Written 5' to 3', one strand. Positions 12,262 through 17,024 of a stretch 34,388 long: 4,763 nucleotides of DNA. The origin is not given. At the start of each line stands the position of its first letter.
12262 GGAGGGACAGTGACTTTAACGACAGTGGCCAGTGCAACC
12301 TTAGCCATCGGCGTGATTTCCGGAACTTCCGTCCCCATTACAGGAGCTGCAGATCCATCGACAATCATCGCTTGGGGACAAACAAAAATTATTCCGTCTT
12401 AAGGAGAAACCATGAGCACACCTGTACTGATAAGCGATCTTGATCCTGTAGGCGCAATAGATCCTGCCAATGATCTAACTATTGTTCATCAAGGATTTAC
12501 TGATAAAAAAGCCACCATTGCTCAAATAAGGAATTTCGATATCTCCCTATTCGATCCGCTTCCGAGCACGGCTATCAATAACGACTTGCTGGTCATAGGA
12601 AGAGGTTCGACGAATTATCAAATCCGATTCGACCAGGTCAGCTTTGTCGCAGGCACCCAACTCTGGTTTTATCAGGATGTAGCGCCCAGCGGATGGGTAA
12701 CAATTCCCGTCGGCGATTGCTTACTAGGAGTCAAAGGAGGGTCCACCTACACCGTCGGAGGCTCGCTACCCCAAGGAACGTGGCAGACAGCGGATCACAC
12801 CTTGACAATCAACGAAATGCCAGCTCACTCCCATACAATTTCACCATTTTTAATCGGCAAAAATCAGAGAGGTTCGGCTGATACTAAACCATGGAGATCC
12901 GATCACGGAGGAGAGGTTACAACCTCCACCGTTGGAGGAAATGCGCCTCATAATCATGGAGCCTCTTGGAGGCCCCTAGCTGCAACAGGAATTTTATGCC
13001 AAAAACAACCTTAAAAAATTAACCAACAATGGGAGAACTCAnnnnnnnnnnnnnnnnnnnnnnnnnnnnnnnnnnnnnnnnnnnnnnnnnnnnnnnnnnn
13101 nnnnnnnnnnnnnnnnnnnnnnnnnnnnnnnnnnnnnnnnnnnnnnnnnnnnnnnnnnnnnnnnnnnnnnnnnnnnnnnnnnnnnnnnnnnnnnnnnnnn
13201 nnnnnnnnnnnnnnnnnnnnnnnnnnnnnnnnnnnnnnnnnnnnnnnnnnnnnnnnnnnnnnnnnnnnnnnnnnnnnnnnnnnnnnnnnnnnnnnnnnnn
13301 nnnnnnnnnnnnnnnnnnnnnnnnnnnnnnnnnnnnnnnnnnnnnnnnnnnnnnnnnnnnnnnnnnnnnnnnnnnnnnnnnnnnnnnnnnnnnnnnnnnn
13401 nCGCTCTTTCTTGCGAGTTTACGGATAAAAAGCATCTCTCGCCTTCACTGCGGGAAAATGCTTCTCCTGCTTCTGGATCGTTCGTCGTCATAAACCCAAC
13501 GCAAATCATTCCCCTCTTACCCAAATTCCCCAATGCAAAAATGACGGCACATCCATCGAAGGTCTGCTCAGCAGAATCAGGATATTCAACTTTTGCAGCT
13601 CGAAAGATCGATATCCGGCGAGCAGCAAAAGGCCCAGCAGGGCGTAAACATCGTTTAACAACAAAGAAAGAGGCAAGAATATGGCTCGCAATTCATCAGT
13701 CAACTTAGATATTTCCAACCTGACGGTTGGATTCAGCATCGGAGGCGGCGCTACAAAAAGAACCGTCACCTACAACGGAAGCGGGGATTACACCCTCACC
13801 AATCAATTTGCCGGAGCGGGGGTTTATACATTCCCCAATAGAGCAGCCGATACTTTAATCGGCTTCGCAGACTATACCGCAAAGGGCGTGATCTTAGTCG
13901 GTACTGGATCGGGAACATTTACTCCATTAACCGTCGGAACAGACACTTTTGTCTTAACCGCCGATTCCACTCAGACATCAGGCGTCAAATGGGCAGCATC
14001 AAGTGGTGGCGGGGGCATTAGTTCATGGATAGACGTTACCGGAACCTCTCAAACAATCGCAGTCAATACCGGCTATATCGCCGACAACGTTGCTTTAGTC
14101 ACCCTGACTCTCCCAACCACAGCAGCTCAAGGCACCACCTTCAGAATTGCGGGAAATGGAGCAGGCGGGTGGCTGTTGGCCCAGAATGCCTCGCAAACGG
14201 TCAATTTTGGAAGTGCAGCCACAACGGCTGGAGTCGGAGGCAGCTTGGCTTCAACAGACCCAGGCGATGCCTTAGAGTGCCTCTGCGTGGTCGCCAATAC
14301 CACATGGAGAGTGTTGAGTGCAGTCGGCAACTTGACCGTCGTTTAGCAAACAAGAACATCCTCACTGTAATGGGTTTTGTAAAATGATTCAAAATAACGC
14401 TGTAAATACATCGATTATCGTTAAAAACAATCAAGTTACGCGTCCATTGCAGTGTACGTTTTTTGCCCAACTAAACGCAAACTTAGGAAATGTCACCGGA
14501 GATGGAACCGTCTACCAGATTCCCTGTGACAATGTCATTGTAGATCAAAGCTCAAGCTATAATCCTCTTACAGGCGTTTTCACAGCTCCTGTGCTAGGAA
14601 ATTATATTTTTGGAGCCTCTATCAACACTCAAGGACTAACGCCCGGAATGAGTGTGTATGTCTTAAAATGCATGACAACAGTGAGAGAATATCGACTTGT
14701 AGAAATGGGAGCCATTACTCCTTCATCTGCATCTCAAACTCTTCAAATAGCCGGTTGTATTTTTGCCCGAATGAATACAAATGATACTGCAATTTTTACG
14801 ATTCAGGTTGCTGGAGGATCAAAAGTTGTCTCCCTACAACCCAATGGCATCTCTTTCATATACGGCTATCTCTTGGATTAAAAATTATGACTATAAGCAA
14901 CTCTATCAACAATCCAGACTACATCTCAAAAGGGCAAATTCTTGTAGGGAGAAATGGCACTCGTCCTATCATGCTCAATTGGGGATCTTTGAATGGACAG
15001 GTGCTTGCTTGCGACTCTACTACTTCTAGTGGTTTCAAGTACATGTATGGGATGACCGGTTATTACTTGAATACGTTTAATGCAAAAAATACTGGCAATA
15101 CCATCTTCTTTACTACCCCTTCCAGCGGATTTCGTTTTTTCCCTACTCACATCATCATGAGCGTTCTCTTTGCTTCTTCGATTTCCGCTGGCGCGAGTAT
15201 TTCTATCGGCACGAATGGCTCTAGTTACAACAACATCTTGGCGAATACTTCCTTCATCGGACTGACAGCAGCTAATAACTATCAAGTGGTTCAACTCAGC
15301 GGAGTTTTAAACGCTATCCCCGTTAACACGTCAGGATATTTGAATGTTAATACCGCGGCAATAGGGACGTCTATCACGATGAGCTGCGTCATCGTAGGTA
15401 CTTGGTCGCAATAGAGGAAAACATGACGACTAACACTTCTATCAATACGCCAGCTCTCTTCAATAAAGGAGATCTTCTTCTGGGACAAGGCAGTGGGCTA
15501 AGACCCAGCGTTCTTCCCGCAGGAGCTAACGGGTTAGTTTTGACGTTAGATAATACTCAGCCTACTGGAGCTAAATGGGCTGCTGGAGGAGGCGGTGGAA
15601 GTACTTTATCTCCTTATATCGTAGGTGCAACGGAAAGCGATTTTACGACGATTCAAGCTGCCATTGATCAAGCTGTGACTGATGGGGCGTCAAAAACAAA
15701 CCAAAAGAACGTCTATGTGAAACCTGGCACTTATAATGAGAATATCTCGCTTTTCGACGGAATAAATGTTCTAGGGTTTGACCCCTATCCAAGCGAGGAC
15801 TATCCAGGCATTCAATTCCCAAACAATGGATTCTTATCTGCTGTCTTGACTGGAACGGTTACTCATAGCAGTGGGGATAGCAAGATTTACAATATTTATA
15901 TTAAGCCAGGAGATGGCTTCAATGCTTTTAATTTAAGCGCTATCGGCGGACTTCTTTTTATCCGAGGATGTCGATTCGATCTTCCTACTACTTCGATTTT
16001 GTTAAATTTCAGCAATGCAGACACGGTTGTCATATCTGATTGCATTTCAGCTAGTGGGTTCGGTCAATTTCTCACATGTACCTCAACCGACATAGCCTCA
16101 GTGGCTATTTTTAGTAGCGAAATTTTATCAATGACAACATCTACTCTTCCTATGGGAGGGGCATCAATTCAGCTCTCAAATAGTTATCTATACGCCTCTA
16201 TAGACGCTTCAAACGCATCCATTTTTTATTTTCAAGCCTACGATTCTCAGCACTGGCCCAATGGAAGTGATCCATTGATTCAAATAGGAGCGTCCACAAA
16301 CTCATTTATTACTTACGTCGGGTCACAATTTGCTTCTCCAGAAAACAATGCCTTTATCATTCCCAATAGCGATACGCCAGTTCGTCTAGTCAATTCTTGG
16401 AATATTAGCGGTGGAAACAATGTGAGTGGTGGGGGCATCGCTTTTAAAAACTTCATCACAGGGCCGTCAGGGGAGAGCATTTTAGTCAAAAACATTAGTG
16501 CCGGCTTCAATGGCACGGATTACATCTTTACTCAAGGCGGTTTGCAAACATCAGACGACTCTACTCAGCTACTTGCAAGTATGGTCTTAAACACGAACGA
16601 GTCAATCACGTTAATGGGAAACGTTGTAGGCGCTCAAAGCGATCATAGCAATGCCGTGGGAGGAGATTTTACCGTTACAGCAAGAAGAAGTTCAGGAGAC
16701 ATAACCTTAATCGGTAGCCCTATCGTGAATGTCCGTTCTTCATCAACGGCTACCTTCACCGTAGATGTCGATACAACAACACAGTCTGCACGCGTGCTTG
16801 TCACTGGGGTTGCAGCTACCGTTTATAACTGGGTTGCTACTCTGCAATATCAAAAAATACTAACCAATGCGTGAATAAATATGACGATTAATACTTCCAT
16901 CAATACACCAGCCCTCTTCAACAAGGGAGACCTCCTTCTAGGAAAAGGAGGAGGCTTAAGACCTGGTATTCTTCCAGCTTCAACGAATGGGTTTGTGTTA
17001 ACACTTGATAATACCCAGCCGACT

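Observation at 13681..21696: Eight-kb block of ten consecutive fibre/spike-type genes built from four paralog families on one shared adaptor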

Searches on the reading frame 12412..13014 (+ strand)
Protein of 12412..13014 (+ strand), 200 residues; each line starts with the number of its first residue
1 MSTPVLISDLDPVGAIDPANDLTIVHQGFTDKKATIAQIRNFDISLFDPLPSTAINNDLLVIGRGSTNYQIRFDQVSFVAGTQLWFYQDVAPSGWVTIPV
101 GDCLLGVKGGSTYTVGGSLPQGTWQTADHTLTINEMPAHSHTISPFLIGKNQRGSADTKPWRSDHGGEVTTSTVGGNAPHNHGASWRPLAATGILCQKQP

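Call 8: search_protein_families(library=phrogs, proteins=[window:12412-13014:+], max_evalue=0.01)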
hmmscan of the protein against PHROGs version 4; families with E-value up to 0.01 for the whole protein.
window:12412-13014:+ (200 aa): 2 families
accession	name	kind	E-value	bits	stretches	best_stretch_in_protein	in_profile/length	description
phrog_5795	-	tail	6.3e-09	35.6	1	120-187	449-522/968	tail protein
phrog_24267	-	unknown function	0.0034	18.1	1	127-182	195-252/266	-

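Call 9: search_protein_families(library=pfam, proteins=[window:12412-13014:+], max_evalue=0.01)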
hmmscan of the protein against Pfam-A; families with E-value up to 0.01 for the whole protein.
window:12412-13014:+ (200 aa): 0 families

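Call 22: find_related_loci(query=window:12412-13014:+, collection=viral_contigs, flank=10000)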
Query window:12412-13014:+ (200 aa) in viral_contigs; peptide patterns used: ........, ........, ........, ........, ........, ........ (x = any residue, [..] = any of these).
43 stretches matched a pattern; 39 encode a relative of the query (tblastn E <= 1e-3); 38 distinct loci.
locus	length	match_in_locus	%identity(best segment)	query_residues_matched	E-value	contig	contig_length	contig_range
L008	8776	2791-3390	80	1-200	3e-106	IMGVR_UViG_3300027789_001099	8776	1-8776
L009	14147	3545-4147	81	1-200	1e-105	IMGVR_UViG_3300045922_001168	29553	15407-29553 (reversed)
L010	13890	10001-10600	80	1-200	7e-106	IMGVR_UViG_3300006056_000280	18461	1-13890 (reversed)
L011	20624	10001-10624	73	1-200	1e-98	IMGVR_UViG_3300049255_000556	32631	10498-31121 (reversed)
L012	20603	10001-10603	82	1-200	9e-106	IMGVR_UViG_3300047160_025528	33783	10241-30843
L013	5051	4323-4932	66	1-200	3e-77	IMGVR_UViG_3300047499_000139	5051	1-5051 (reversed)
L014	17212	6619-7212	48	12-199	3e-53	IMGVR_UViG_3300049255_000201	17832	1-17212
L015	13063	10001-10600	47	12-199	1e-49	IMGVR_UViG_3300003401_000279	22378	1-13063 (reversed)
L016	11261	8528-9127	47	12-199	1e-49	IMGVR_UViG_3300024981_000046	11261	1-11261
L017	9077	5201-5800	47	12-199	2e-49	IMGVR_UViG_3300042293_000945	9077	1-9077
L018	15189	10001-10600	47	12-199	2e-49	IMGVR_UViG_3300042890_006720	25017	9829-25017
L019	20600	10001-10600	47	12-199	3e-49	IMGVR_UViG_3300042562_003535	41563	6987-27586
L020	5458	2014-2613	47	12-199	8e-48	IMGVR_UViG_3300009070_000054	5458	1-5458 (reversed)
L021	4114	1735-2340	46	1-198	3e-44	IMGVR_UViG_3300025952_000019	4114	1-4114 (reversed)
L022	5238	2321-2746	30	75-192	3e-9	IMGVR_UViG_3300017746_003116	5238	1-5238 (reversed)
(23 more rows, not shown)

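Call 80: search_protein_families(library=ncbifam, proteins=[window:12412-13014:+], max_evalue=0.01)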
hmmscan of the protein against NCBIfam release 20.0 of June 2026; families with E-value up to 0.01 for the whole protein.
window:12412-13014:+ (200 aa): 0 families

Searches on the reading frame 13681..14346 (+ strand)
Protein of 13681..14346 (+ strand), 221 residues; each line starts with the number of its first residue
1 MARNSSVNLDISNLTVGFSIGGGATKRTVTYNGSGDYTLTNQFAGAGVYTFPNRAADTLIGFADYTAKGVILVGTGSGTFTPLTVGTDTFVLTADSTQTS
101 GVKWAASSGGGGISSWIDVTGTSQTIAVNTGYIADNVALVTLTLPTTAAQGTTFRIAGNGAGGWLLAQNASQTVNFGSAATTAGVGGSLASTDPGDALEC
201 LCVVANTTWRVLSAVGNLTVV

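Call 6: search_protein_families(library=pfam, proteins=[window:13681-14346:+], max_evalue=1)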
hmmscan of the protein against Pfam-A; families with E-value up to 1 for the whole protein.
window:13681-14346:+ (221 aa): 1 family
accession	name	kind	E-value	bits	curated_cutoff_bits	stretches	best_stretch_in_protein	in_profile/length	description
PF17763.6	Asparaginase_C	-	0.07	13.5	34.6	1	48-82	5-39/114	Glutaminase/Asparaginase C-terminal domain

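Call 7: search_protein_families(library=phrogs, proteins=[window:13681-14346:+], max_evalue=0.1)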
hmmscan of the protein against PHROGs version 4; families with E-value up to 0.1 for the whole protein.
window:13681-14346:+ (221 aa): 4 families
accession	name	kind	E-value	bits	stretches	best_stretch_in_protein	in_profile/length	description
phrog_33513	-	unknown function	0.0037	16.2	1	66-190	62-194/1042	-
phrog_23200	-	unknown function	0.042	15.3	0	93-138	16-61/70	-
phrog_17584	-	unknown function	0.054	14.5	0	97-133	37-73/132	-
phrog_5596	-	unknown function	0.064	13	1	65-114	291-340/451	-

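Call 80: search_protein_families(library=ncbifam, proteins=[window:13681-14346:+], max_evalue=0.01)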
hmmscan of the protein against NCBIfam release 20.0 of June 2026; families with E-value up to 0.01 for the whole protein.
window:13681-14346:+ (221 aa): 0 families

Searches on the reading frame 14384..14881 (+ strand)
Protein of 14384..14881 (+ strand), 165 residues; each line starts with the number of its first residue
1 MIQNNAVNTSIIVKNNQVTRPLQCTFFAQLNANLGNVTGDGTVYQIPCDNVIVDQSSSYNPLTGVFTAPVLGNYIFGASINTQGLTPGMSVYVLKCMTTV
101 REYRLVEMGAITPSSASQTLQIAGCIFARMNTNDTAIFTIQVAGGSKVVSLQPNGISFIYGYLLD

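Call 6: search_protein_families(library=pfam, proteins=[window:14384-14881:+], max_evalue=1)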
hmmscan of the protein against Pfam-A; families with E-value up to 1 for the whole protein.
window:14384-14881:+ (165 aa): 1 family
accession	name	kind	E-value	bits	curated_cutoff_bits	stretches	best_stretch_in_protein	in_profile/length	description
PF00386.27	C1q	-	7.6e-06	26.6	23.7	1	44-91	17-63/127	C1q domain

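Call 7: search_protein_families(library=phrogs, proteins=[window:14384-14881:+], max_evalue=0.1)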
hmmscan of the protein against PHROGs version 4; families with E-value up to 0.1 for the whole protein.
window:14384-14881:+ (165 aa): 2 families
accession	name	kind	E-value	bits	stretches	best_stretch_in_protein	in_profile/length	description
phrog_15750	-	unknown function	1.9e-11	45.4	1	21-164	28-167/168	-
phrog_13286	-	tail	0.0013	18.2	1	52-154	552-649/662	tail protein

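Call 80: search_protein_families(library=ncbifam, proteins=[window:14384-14881:+], max_evalue=0.01)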
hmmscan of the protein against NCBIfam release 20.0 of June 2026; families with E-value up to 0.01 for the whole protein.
window:14384-14881:+ (165 aa): 0 families

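Call 87: search_solved_structures(query=A6, max_evalue=1, show_alignments=1)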
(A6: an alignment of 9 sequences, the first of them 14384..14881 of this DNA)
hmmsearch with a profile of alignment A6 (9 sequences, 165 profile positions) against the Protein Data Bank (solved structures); distinct sequences matched with E-value up to 1: 43.
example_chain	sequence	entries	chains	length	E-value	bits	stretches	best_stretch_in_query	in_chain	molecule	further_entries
5hkj_A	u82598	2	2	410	1.2e-09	41.4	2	45-78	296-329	Complement C1q subcomponent subunit A,Complement C1q subcomponent subunit C,Complement C1q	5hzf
5kca_A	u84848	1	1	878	3.3e-06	30.2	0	21-80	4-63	Cerebellin-1,Cerebellin-1,Cerebellin-1,Glutamate receptor ionotropic, delta-2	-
2ka3_A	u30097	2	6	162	1.2e-05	28.4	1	45-81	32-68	EMILIN-1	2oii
1gr3_A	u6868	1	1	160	1.4e-05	28.2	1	9-85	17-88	COLLAGEN X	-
4dou_A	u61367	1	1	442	0.00016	24.8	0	49-82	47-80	Adiponectin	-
1o91_A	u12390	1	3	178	0.00027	24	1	45-84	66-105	COLLAGEN ALPHA 1(VIII) CHAIN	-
4qqp_A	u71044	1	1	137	0.00088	22.3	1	46-118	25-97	Complement C1q-like protein 3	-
1pk6_B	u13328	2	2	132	0.0022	21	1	45-78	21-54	Complement C1q subcomponent, B chain precursor | Complement C1q subcomponent subunit B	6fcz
2jg8_B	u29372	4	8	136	0.0025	20.9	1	45-79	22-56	Complement C1q subcomponent subunit B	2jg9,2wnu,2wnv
4qqo_A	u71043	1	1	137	0.0026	20.8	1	46-90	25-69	Complement C1q-like protein 3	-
6z6v_B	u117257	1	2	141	0.0028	20.7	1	45-79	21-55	Complement C1q subcomponent subunit B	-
4qqh_A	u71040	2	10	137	0.0034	20.4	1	46-85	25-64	Complement C1q-like protein 3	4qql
5ybz_A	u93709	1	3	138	0.0035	20.4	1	46-85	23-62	Complement C1q-like protein 3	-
8vwy_E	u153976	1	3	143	0.0037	20.3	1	46-86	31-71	Complement C1q-like protein 3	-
4f3j_A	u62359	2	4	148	0.01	18.8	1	45-81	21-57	Complement C1q tumor necrosis factor-related protein 5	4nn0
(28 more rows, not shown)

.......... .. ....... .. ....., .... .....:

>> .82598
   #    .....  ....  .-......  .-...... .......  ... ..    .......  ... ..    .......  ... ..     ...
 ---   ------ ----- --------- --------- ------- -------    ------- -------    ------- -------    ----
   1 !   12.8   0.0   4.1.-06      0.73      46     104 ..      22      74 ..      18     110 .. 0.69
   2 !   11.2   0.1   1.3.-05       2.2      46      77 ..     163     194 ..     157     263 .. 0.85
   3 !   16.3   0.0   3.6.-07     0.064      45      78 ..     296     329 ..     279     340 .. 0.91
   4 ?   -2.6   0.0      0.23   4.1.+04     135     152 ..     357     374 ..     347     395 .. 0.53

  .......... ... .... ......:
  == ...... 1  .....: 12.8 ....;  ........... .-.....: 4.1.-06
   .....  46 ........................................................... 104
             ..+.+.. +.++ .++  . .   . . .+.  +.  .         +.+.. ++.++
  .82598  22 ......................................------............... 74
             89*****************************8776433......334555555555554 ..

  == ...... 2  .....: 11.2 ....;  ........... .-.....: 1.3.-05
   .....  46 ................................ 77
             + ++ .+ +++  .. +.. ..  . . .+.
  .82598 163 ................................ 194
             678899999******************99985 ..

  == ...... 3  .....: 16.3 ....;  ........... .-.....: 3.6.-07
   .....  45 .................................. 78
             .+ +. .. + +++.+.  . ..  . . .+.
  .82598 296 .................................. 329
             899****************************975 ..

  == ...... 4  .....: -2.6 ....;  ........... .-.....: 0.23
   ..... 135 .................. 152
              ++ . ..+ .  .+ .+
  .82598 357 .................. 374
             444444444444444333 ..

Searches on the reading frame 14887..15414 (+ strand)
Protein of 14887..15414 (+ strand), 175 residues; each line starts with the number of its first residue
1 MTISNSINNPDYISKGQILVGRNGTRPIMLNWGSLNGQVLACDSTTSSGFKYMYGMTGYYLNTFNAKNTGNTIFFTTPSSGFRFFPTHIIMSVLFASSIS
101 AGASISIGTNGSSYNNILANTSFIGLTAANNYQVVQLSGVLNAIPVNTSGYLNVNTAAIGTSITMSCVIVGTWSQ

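Call 6: search_protein_families(library=pfam, proteins=[window:14887-15414:+], max_evalue=1)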
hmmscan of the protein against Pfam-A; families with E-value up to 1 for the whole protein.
window:14887-15414:+ (175 aa): 0 families

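Call 7: search_protein_families(library=phrogs, proteins=[window:14887-15414:+], max_evalue=0.1)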
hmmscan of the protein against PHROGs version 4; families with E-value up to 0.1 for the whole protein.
window:14887-15414:+ (175 aa): 0 families

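Call 71: search_protein_families(library=pfam, proteins=[window:14887-15414:+], max_evalue=0.01)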
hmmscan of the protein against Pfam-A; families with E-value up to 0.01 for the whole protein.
window:14887-15414:+ (175 aa): 0 families

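Call 80: search_protein_families(library=ncbifam, proteins=[window:14887-15414:+], max_evalue=0.01)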
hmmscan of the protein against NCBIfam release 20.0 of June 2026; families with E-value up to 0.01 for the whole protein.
window:14887-15414:+ (175 aa): 0 families

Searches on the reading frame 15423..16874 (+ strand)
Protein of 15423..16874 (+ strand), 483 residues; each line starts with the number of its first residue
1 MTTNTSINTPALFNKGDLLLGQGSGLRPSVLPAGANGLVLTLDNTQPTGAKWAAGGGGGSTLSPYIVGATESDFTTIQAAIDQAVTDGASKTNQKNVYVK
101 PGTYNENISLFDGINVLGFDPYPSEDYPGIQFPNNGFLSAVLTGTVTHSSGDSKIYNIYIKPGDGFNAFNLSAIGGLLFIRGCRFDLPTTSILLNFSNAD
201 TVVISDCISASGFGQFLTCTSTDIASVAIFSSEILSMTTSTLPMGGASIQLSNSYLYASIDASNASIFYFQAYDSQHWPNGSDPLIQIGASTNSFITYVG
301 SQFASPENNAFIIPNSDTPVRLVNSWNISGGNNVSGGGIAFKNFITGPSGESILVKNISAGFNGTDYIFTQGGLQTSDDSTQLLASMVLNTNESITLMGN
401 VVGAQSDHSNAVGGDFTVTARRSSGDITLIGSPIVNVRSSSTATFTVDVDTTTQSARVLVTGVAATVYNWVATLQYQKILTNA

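Call 6: search_protein_families(library=pfam, proteins=[window:15423-16874:+], max_evalue=1)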
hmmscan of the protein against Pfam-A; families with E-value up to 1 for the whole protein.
window:15423-16874:+ (483 aa): 0 families

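Call 7: search_protein_families(library=phrogs, proteins=[window:15423-16874:+], max_evalue=0.1)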
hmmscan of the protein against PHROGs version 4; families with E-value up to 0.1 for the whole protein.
window:15423-16874:+ (483 aa): 1 family
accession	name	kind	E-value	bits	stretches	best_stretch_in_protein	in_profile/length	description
phrog_35213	-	unknown function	0.041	15.4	1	260-328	3-71/98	-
